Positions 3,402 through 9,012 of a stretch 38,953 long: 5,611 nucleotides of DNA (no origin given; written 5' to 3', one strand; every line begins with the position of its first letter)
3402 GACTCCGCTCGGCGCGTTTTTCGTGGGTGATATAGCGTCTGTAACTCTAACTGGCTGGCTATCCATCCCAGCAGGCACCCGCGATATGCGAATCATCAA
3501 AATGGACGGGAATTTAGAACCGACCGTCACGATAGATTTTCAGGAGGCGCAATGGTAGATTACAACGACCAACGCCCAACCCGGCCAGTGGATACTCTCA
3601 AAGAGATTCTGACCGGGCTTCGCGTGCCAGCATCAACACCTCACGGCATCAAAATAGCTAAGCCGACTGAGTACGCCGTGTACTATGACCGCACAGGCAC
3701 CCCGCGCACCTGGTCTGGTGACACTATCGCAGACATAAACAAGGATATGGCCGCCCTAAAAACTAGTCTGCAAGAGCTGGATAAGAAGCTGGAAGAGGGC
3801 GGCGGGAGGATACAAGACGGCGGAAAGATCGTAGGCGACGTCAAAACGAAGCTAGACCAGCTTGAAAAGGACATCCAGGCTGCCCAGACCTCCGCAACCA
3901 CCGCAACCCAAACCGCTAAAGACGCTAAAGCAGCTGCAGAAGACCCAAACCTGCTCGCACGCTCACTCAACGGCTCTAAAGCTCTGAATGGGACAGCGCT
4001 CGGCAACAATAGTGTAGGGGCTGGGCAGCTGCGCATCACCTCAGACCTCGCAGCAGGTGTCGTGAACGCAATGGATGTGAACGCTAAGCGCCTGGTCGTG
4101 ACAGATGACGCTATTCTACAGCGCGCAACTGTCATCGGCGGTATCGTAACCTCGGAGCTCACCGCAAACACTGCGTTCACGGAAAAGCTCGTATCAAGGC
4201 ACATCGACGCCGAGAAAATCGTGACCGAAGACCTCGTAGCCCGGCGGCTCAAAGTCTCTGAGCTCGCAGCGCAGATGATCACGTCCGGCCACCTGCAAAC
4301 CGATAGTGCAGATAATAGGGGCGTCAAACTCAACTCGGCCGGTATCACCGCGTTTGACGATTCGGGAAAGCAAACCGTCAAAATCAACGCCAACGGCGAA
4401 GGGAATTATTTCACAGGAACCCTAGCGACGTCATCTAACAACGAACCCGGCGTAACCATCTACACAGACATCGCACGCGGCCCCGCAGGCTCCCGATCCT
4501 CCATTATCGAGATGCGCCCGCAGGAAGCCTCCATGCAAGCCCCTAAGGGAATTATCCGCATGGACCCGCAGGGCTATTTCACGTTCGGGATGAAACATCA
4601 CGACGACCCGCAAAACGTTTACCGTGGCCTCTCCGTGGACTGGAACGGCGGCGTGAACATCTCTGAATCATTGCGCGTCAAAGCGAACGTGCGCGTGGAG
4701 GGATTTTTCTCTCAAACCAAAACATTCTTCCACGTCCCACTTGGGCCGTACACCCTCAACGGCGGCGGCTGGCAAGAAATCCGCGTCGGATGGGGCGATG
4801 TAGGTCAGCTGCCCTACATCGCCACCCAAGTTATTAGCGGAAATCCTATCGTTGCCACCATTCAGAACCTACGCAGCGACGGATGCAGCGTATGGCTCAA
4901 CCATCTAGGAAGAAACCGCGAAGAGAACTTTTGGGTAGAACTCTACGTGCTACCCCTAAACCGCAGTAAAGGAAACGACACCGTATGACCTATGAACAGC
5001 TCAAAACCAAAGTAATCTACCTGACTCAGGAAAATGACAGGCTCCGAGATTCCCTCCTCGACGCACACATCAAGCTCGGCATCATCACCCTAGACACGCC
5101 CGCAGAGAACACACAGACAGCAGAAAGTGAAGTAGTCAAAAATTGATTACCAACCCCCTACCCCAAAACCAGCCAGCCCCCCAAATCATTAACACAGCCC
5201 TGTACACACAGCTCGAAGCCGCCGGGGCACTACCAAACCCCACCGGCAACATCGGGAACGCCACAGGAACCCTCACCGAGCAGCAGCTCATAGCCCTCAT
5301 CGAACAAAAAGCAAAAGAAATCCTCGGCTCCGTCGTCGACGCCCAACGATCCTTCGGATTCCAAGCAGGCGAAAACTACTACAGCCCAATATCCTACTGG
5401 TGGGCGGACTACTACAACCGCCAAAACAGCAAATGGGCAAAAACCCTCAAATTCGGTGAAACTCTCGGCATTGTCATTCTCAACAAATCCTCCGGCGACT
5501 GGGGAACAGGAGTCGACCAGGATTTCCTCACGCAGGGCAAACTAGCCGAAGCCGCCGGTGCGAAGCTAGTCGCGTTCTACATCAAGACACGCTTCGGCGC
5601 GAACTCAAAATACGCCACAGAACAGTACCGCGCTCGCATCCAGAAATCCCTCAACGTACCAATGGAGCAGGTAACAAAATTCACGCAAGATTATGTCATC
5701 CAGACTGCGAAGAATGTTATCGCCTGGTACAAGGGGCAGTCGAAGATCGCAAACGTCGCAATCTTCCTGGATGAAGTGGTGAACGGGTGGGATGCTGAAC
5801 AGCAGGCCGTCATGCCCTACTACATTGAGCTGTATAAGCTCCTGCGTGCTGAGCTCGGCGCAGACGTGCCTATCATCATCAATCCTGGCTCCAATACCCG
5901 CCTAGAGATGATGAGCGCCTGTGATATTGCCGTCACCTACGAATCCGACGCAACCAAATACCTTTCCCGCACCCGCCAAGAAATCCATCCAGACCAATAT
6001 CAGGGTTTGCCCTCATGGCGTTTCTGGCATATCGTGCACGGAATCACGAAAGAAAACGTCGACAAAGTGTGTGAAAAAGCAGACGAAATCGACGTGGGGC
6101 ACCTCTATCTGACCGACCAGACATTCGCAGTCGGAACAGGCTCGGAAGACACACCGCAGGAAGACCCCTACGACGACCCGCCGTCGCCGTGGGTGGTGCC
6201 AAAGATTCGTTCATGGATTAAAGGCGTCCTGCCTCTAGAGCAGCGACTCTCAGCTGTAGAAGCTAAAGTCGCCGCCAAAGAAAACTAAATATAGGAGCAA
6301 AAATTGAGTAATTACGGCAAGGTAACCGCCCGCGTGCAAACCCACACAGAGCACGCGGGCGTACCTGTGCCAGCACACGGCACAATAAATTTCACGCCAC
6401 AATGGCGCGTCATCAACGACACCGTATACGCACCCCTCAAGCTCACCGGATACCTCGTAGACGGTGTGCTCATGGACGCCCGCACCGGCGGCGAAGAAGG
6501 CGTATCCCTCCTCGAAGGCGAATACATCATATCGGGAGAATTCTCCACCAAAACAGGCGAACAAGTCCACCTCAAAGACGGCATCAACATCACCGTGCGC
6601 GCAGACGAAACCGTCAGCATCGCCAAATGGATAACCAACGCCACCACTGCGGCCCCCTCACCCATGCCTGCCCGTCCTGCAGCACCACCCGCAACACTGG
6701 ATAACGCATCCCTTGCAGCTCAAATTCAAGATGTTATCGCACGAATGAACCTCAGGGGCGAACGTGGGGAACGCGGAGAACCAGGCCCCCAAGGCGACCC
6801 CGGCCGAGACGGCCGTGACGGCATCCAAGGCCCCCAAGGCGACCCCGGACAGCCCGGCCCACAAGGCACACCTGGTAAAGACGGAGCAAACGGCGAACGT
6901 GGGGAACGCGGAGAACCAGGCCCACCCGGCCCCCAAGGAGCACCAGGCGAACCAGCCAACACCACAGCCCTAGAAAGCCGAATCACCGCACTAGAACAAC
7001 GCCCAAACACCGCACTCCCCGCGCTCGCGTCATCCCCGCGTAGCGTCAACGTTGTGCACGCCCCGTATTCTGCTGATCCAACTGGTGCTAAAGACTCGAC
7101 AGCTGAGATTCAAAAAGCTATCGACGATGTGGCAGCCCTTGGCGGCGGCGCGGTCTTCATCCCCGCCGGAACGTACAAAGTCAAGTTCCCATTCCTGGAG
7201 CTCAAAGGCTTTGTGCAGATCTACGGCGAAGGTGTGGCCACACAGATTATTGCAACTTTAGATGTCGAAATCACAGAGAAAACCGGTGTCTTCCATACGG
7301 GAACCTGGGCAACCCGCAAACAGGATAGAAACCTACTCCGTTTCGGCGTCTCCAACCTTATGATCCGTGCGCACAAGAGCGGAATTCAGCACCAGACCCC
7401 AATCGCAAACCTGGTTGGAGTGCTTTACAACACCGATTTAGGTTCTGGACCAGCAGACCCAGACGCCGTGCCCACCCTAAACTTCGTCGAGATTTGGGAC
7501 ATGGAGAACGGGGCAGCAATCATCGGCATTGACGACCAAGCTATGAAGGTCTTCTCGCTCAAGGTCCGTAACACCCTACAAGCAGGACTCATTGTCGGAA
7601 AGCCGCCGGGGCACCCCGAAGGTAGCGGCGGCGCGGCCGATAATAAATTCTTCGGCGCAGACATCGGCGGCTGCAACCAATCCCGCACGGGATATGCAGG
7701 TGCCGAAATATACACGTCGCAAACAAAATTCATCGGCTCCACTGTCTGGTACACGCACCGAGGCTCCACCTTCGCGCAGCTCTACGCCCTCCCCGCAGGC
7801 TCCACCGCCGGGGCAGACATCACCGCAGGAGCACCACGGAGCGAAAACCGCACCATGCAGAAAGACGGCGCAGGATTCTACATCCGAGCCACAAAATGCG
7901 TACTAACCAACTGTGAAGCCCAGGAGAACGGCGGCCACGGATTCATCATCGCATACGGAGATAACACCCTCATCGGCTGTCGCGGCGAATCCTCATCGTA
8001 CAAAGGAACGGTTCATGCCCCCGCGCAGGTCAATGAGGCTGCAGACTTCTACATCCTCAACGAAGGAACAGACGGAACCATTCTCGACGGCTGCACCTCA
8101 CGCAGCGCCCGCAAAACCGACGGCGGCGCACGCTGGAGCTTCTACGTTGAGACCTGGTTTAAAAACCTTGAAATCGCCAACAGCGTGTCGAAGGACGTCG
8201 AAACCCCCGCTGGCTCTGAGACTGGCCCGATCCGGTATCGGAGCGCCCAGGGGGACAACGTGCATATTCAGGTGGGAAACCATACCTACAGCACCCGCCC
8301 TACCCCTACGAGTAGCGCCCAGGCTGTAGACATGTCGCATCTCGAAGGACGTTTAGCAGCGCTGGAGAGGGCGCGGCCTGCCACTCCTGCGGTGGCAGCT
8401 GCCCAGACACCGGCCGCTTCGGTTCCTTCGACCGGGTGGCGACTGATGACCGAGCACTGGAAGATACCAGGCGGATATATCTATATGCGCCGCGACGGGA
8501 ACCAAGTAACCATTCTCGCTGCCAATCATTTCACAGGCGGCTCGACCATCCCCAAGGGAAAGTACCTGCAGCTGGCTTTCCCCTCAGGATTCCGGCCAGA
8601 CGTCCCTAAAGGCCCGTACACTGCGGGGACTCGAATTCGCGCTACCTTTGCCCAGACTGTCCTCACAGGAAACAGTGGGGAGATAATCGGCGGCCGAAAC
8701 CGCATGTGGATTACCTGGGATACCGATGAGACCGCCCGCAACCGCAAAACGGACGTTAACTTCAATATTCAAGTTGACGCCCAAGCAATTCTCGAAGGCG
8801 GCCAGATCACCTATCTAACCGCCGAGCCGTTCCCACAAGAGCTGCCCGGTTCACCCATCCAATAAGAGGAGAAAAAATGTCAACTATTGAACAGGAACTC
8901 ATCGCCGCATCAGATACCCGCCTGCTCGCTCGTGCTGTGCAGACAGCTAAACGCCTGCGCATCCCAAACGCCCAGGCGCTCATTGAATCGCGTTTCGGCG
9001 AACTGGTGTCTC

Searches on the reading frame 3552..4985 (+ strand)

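Call 33: search_protein_families(library=pfam, proteins=[window:3552-4985:+], max_evalue=0.01)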
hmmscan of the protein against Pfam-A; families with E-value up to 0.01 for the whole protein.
window:3552-4985:+ (478 aa): 2 families
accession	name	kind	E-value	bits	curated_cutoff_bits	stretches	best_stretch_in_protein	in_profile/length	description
PF11839.13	Alanine_zipper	-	0.00034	21.3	23.1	1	95-130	4-39/69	Alanine-zipper, major outer membrane lipoprotein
PF23991.1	DUF7310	-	0.0081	17.1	40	0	57-115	23-81/83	Coiled-coil region of unknown function (DUF7310)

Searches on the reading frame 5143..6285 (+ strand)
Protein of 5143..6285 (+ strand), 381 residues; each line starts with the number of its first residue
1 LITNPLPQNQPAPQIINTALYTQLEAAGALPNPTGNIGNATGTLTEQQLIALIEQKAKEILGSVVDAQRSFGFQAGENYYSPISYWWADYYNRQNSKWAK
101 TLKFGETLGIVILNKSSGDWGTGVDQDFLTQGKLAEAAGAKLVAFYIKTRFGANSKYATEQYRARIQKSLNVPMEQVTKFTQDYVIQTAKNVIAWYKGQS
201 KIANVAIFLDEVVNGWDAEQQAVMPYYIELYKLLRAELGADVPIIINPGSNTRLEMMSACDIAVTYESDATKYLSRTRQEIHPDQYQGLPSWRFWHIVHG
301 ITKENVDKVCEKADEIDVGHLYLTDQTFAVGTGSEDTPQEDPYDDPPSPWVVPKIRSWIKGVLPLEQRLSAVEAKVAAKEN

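Call 33: search_protein_families(library=pfam, proteins=[window:5143-6285:+], max_evalue=0.01)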
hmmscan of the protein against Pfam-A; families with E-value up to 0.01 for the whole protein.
window:5143-6285:+ (381 aa): 1 family
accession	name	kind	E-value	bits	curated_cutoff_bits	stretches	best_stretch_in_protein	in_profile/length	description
PF12138.14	Spherulin4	-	5e-15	56.1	30.2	1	110-328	31-223/239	Spherulation-specific family 4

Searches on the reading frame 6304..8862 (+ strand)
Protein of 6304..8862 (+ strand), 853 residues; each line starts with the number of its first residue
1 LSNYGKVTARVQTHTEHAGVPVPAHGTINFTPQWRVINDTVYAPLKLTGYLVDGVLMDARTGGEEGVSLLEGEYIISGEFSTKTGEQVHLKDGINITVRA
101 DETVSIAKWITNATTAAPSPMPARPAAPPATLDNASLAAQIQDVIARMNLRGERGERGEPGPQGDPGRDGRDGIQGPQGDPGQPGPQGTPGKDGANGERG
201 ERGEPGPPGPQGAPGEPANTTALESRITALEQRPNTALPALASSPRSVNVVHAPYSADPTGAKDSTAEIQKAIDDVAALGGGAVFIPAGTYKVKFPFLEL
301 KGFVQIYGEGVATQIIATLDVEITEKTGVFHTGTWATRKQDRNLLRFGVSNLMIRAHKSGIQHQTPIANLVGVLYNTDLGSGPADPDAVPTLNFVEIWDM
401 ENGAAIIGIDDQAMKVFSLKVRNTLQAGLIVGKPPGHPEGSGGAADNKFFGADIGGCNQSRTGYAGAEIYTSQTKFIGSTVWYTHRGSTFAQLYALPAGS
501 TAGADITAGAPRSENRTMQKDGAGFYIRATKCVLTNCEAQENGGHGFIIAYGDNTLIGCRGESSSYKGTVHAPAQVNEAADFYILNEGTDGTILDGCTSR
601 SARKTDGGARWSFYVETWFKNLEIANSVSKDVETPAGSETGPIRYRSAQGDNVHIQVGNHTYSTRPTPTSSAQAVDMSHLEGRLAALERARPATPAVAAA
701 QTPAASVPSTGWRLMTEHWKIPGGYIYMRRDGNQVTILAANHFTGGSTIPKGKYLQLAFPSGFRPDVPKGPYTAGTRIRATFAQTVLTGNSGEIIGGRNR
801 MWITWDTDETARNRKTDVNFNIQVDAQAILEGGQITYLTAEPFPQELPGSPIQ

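Call 33: search_protein_families(library=pfam, proteins=[window:6304-8862:+], max_evalue=0.01)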
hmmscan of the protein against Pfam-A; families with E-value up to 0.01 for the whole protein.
window:6304-8862:+ (853 aa): 2 families
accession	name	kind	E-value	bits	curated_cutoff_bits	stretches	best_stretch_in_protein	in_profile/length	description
PF01391.23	Collagen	-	3.2e-10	40.1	27.2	1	153-210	2-59/60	Collagen triple helix repeat (20 copies)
PF12708.12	Pect-lyase_RHGA_epim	-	1.1e-09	38.9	27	1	249-338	3-88/213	Rhamnogalacturonase A/epimerase, pectate lyase-like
